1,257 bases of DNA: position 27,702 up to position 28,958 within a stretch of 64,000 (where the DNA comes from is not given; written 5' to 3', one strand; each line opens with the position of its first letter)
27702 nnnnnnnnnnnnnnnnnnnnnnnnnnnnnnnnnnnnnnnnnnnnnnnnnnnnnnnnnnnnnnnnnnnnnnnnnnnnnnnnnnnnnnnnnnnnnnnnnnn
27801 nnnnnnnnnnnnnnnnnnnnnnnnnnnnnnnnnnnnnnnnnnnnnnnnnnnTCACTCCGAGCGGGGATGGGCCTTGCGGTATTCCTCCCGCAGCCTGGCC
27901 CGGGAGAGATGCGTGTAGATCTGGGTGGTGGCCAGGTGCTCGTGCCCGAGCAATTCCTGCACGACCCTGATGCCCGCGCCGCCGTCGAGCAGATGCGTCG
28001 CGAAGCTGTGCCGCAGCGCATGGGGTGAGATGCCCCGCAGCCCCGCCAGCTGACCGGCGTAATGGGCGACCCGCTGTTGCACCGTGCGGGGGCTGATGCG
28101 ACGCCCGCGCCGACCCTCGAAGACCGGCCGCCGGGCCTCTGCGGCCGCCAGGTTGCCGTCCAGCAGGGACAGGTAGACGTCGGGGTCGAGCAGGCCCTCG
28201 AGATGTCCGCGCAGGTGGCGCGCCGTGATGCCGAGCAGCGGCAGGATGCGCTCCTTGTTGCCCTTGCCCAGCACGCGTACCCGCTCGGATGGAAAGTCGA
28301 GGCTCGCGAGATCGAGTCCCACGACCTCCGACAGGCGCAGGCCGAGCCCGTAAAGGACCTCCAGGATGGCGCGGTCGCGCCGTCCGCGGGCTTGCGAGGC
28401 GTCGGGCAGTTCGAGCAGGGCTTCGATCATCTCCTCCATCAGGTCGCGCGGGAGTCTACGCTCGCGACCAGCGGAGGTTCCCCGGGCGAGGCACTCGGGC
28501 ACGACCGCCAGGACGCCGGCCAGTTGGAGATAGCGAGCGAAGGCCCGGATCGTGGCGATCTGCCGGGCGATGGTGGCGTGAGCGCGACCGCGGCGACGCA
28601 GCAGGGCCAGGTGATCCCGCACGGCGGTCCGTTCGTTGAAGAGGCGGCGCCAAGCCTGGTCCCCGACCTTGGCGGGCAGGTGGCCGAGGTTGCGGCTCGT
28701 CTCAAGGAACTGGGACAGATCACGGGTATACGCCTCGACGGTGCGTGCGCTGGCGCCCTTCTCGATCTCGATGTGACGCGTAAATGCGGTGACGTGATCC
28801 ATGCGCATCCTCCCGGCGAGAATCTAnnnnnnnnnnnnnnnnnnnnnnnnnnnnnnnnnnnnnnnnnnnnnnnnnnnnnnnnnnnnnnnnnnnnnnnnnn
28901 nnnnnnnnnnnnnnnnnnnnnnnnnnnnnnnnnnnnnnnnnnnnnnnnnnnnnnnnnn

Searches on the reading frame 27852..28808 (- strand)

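Call 52: search_protein_families(library=pfam, proteins=[window:27852-28808:-], max_evalue=0.00001)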
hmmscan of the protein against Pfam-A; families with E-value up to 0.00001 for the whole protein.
window:27852-28808:- (318 aa): 2 families
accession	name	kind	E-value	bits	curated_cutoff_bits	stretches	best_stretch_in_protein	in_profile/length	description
PF00589.27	Phage_integrase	-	4.8e-36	124.5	27.1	1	123-303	3-170/172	Phage integrase family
PF02899.23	Phage_int_SAM_1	-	1.3e-09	38.6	22.3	1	7-95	2-80/83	Phage integrase, N-terminal SAM-like domain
